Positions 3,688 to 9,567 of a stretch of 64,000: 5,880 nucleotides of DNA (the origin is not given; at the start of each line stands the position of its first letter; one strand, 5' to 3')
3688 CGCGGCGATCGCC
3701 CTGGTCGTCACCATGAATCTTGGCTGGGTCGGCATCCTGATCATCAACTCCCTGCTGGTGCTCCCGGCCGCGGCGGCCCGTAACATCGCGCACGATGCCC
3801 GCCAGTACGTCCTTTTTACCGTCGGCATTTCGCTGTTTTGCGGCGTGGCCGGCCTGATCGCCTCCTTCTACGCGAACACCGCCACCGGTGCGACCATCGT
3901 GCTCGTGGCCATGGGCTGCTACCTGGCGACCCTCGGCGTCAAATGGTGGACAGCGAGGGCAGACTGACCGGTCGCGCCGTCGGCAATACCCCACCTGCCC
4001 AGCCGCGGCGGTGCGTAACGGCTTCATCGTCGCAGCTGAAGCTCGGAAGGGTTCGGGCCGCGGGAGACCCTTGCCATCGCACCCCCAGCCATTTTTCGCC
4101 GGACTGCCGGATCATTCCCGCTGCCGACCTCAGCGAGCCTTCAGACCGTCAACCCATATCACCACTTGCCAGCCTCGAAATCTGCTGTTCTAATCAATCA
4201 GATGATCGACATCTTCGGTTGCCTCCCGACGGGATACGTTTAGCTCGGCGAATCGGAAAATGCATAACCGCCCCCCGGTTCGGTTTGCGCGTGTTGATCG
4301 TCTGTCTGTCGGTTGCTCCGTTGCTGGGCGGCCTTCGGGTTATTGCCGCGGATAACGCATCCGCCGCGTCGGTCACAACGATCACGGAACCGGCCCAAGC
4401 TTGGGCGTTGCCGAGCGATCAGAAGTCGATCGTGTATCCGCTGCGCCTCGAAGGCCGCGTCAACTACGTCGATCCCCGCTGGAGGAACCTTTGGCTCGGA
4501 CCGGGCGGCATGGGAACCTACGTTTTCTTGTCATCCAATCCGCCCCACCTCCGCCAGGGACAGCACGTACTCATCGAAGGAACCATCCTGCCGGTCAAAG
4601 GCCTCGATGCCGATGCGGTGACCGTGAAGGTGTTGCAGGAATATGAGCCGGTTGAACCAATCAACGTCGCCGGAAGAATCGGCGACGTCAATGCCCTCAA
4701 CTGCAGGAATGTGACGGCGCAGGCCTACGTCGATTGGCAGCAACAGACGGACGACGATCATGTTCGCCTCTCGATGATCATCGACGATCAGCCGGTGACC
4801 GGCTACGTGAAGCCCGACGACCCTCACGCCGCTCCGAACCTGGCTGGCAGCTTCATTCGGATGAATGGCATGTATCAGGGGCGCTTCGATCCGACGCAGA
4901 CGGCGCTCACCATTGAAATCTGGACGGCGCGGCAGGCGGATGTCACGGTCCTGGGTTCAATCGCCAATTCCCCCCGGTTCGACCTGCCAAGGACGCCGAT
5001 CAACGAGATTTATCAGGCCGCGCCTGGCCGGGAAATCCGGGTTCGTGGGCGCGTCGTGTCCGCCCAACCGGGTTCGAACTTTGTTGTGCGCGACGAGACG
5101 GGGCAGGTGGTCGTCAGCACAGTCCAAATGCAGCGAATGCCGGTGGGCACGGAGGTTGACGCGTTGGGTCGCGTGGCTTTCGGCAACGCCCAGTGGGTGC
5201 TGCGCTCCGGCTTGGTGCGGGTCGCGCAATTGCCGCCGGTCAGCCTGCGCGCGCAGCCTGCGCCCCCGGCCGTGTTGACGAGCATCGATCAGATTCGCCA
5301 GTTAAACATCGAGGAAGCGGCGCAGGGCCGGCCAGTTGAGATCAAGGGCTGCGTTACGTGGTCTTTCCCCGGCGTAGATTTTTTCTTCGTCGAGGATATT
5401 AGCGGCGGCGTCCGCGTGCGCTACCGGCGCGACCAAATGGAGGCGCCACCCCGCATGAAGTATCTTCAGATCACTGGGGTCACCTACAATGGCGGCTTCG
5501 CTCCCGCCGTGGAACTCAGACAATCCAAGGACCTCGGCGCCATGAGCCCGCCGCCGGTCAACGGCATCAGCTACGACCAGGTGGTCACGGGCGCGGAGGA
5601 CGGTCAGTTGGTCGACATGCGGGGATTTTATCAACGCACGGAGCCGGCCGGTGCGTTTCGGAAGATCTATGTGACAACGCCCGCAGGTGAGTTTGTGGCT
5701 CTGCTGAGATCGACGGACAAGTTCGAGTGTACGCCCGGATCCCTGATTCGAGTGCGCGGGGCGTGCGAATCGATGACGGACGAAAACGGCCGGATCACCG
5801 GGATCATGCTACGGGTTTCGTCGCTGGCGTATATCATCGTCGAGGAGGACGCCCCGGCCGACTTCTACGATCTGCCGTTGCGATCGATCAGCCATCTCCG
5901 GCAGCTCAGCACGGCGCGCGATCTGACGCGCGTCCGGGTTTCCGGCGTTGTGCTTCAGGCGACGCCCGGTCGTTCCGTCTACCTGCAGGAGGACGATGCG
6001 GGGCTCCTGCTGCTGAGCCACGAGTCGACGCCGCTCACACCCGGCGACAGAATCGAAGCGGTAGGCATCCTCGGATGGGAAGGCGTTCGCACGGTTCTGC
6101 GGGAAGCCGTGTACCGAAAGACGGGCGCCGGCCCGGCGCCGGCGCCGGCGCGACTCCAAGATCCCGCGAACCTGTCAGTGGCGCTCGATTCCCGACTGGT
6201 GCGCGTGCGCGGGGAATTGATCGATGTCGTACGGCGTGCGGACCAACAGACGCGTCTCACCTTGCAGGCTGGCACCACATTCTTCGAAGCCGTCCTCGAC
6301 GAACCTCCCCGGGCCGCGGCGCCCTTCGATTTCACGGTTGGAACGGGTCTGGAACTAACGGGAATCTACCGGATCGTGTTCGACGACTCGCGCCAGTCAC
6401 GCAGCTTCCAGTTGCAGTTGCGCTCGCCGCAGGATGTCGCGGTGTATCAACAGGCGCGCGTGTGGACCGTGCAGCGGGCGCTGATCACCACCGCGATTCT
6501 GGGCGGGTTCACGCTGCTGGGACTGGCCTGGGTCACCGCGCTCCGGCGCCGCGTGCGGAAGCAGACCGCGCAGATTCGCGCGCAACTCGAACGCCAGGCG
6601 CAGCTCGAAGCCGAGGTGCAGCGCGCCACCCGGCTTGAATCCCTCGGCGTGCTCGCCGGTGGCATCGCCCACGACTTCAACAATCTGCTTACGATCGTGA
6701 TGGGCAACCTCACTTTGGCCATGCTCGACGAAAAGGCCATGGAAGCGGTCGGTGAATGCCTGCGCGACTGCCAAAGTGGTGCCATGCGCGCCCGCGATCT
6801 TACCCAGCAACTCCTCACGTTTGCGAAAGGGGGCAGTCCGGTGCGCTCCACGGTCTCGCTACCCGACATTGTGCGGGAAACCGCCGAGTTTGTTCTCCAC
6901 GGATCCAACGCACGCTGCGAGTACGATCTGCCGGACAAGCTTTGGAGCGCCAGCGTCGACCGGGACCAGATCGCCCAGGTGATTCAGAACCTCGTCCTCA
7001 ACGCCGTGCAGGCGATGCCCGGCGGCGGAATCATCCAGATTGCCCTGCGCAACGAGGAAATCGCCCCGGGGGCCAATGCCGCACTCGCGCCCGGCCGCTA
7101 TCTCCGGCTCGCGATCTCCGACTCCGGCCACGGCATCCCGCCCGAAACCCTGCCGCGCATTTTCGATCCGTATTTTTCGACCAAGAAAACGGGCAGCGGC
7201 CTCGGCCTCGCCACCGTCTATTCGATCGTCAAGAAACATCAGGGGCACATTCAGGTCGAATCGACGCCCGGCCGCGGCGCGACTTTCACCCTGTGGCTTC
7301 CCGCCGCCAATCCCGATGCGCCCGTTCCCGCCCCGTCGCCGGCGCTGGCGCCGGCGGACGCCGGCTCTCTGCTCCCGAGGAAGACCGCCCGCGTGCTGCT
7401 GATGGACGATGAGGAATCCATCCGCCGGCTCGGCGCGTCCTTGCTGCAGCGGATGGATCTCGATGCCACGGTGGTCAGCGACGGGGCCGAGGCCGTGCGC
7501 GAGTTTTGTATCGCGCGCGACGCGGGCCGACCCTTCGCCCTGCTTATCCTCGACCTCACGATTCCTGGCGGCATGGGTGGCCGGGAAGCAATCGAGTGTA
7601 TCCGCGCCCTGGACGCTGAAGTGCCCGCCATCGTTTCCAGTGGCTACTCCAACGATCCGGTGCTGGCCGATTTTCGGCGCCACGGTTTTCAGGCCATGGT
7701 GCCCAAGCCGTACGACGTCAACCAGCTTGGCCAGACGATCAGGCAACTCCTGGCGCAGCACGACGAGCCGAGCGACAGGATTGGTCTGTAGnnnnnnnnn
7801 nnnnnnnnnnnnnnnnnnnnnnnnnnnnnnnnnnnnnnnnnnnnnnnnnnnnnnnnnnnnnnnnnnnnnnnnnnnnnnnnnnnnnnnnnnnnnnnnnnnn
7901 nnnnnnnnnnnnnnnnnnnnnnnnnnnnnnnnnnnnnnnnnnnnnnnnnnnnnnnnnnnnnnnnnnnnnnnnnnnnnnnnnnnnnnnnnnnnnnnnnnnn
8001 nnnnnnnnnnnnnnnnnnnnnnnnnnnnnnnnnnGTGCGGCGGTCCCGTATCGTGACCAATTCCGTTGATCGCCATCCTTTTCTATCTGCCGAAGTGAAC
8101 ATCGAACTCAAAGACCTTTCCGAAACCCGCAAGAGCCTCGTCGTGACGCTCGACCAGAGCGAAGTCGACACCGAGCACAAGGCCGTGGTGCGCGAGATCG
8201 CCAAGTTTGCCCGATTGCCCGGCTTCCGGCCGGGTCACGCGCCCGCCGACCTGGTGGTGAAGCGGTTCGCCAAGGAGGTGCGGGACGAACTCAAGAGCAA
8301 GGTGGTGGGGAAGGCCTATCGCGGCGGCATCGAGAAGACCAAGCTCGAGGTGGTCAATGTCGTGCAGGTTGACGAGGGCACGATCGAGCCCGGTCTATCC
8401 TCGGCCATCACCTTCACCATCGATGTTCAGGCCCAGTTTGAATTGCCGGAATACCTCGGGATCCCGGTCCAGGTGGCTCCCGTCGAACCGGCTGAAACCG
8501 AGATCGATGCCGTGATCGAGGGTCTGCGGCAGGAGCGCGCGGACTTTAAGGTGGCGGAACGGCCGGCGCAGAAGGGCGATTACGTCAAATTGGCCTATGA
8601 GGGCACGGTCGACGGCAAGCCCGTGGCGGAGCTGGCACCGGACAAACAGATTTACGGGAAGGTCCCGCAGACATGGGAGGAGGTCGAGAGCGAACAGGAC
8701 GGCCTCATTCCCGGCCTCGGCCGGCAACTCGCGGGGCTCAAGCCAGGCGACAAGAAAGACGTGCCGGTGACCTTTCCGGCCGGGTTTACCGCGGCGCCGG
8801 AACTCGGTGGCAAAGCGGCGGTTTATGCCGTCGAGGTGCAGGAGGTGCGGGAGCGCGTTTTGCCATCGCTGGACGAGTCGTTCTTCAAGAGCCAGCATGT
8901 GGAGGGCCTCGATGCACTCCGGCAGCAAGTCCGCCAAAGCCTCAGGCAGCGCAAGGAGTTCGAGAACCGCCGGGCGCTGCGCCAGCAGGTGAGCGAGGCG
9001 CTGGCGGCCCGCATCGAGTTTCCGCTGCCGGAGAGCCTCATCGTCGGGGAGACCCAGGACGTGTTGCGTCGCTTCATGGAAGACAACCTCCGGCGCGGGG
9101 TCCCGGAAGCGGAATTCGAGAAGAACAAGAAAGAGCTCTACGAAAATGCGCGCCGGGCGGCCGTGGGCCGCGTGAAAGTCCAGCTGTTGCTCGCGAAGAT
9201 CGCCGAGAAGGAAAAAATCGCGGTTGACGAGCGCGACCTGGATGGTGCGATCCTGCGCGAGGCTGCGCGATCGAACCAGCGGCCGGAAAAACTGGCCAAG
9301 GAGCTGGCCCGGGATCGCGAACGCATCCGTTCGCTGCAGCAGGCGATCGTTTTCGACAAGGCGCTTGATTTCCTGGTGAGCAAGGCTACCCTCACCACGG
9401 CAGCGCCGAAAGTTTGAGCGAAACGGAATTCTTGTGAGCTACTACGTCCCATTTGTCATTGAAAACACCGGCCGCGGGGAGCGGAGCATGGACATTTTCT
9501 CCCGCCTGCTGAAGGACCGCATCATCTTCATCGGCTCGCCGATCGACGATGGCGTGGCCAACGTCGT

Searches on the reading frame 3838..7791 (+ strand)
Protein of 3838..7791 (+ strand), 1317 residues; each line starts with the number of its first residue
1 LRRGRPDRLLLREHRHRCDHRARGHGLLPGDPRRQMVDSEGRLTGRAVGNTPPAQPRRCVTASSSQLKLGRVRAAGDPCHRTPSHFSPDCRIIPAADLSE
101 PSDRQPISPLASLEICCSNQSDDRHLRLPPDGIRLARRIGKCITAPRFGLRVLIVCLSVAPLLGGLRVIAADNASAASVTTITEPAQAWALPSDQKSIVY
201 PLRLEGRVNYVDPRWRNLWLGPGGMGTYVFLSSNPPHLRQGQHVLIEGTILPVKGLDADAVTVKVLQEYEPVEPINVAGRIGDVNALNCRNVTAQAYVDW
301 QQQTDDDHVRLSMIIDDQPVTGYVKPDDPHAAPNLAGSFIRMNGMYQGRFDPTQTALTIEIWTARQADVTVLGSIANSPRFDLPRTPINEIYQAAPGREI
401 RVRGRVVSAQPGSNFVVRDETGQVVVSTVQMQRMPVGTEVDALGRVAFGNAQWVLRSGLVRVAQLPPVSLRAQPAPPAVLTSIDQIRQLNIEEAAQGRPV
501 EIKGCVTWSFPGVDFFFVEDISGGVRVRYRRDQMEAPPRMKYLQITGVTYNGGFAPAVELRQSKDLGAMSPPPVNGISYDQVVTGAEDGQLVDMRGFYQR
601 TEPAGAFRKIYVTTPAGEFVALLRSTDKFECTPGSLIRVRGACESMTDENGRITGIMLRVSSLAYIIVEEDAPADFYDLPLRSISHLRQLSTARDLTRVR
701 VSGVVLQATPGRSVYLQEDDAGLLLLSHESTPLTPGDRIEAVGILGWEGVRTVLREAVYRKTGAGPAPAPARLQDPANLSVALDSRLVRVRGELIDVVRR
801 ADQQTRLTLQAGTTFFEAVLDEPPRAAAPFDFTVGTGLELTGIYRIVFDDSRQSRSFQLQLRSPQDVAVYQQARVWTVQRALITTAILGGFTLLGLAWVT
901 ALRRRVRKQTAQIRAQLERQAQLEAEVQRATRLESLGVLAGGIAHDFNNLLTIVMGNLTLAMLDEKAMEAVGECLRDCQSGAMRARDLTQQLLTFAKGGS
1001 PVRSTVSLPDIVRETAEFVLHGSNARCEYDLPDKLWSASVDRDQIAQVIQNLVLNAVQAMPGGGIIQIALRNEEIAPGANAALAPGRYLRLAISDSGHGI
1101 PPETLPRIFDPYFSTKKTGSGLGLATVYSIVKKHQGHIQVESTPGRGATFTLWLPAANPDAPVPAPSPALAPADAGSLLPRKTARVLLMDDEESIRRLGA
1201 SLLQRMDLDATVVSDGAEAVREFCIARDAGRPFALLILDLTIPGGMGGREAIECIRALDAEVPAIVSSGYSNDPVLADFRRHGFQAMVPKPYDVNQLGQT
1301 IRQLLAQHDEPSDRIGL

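Call 71: search_protein_families(library=pfam, proteins=[window:3838-7791:+], max_evalue=0.00001)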
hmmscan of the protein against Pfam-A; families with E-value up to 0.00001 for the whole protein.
window:3838-7791:+ (1317 aa): 3 families
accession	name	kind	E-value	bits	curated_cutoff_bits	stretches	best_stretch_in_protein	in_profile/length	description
PF02518.31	HATPase_c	-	5.9e-27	94.8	26.4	1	1041-1157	2-110/111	Histidine kinase-, DNA gyrase B-, and HSP90-like ATPase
PF00072.30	Response_reg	-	4.9e-13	49.6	30.2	1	1186-1301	1-110/111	Response regulator receiver domain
PF00512.31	HisKA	-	3.1e-06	27.6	26.9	0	939-999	5-64/66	His Kinase A (phospho-acceptor) domain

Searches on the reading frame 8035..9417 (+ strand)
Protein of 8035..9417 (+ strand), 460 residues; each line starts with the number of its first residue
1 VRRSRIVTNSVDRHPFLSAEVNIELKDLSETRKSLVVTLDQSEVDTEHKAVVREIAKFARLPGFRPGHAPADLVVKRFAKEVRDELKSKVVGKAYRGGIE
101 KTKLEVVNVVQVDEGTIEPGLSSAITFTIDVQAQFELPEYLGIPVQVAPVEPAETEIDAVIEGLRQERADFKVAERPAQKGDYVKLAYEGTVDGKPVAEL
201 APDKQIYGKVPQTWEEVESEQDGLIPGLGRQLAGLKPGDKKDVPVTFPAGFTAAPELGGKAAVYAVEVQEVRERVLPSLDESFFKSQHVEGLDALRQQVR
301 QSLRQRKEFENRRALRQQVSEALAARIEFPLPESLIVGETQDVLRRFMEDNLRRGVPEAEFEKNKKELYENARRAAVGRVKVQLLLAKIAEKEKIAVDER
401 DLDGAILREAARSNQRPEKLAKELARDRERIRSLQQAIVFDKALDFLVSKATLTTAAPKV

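Call 71: search_protein_families(library=pfam, proteins=[window:8035-9417:+], max_evalue=0.00001)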
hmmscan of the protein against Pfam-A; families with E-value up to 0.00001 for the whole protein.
window:8035-9417:+ (460 aa): 3 families
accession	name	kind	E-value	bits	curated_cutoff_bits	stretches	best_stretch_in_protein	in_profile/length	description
PF05697.18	Trigger_N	-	1.1e-25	91.1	22.2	1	22-163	2-143/144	Bacterial trigger factor protein (TF)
PF05698.19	Trigger_C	-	3.3e-24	86.2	22.7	1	292-448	2-161/162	Bacterial trigger factor protein (TF) C-terminus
PF00254.34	FKBP_C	-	2.9e-07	31.2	21.1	1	176-268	3-93/94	FKBP-type peptidyl-prolyl cis-trans isomerase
